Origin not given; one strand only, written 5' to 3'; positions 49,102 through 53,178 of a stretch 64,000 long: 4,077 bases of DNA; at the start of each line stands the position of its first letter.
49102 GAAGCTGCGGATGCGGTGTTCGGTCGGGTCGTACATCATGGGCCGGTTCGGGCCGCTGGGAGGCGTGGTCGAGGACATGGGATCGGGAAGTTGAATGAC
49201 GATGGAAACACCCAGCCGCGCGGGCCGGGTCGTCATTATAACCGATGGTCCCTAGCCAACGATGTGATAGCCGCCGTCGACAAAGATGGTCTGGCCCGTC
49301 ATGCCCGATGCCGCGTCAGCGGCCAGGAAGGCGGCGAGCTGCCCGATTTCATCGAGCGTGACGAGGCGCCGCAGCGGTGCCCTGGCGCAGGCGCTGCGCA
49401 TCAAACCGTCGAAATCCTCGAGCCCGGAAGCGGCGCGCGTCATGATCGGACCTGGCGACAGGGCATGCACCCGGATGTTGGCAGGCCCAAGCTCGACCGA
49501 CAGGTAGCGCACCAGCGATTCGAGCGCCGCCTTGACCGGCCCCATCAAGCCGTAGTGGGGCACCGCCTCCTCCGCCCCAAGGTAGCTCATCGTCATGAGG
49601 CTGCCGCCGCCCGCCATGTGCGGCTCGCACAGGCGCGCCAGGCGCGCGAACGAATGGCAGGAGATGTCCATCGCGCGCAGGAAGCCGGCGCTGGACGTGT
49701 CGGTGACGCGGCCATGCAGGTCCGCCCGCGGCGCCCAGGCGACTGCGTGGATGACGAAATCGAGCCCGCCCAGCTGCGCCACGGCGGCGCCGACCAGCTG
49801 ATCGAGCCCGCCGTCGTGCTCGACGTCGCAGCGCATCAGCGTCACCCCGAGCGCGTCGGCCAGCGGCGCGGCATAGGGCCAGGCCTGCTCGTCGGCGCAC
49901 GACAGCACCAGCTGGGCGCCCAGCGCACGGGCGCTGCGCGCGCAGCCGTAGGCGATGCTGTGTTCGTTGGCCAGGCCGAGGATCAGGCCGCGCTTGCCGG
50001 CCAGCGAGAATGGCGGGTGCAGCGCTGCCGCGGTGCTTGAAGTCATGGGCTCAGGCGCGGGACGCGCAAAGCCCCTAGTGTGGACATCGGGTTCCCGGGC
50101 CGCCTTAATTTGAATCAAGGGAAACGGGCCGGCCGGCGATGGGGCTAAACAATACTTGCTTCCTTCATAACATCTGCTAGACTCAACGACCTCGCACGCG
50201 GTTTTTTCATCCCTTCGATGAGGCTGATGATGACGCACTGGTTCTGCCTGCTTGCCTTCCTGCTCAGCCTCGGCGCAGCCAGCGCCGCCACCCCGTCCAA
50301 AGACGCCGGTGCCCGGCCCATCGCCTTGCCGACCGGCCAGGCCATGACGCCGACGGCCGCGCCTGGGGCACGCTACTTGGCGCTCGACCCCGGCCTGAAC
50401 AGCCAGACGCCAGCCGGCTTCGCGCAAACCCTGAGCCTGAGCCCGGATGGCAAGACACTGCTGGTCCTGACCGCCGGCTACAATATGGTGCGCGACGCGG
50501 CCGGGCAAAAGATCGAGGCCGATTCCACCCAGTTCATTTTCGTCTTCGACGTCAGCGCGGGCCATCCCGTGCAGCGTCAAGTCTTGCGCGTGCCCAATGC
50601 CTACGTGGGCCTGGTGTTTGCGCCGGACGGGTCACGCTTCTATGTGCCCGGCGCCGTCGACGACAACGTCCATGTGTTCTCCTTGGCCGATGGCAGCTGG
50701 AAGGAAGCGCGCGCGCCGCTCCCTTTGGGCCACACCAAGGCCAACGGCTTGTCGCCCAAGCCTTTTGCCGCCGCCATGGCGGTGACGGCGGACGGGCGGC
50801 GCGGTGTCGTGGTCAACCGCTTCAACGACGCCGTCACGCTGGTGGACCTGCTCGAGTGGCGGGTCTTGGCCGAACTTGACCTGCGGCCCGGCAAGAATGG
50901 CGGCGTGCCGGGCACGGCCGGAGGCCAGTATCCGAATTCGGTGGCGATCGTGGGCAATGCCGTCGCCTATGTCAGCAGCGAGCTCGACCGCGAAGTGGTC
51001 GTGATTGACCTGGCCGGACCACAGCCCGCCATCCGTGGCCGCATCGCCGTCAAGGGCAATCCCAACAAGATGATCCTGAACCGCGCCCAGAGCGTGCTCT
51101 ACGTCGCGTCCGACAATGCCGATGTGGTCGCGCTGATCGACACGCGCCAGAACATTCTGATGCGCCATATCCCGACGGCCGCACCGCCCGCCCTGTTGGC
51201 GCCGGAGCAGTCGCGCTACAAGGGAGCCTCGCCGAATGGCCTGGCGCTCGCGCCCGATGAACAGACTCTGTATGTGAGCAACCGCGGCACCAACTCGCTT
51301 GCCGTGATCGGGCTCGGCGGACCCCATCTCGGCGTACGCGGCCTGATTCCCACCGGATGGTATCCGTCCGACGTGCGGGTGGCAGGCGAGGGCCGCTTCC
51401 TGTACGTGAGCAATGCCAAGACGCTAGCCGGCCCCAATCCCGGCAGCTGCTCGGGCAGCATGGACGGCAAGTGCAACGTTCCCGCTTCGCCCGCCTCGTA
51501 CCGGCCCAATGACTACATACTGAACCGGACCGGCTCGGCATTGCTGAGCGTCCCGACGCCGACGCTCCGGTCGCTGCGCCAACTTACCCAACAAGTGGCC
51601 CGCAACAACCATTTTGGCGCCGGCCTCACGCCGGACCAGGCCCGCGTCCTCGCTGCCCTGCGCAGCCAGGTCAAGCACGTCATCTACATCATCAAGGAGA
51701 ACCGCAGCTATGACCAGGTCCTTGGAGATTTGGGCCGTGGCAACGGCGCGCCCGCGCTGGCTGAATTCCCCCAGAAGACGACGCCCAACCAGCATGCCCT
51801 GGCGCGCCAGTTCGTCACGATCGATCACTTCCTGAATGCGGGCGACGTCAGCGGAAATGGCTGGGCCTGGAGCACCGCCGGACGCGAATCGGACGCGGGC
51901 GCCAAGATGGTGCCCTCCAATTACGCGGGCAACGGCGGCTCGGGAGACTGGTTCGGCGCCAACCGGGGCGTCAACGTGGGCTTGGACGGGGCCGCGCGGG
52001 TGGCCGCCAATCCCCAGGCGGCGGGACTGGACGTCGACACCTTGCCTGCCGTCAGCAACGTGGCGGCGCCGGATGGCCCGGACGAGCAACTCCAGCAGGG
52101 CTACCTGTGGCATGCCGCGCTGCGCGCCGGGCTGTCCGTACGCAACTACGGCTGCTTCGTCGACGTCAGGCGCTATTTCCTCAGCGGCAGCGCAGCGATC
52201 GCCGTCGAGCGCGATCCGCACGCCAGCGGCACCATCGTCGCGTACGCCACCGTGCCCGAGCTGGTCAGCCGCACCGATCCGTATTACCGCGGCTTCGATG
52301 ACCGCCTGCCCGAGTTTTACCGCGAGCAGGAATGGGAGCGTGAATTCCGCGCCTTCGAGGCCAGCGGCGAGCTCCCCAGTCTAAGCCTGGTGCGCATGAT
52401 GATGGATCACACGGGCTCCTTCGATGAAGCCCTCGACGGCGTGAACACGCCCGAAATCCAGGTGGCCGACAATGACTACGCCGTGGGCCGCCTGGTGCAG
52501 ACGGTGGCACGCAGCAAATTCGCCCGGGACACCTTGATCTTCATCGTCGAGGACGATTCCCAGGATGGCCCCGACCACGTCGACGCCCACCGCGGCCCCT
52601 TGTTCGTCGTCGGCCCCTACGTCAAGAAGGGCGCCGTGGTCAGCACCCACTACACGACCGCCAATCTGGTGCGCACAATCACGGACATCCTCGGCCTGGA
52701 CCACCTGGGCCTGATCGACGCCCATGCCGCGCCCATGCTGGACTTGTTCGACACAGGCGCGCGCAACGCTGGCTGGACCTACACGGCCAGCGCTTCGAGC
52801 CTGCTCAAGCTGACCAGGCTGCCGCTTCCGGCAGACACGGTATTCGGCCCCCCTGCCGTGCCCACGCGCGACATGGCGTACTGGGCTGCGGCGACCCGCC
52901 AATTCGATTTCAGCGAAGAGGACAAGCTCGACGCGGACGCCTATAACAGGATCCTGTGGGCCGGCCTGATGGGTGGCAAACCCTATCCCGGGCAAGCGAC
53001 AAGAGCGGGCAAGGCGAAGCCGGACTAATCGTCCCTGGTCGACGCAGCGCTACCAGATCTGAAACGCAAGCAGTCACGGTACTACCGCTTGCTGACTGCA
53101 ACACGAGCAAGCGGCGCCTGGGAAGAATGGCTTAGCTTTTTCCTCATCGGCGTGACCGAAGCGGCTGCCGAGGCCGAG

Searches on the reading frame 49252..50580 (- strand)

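Call 41: search_protein_families(library=pfam, proteins=[window:49252-50580:-], max_evalue=0.00001)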
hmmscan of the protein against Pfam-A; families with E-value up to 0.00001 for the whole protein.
window:49252-50580:- (442 aa): 2 families
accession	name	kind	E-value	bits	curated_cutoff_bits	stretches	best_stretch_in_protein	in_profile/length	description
PF13561.12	adh_short_C2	-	8.8e-79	264.8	27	1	202-439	1-236/236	Enoyl-(Acyl carrier protein) reductase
PF00106.31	adh_short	-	1.2e-15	57.9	26.6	1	208-385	11-188/195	short chain dehydrogenase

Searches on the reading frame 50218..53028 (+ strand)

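Call 7: search_protein_families(library=pfam, proteins=[window:50218-53028:+], max_evalue=0.00001)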
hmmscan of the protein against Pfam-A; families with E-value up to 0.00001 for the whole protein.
window:50218-53028:+ (936 aa): 2 families
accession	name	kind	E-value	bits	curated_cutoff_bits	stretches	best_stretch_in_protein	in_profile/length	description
PF10282.15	Lactonase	-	3.6e-13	49.9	21.7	0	333-401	239-311/344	Lactonase, 7-bladed beta-propeller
PF04185.19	Phosphoesterase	-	8.2e-11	42.1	23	0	707-827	226-355/356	Phosphoesterase family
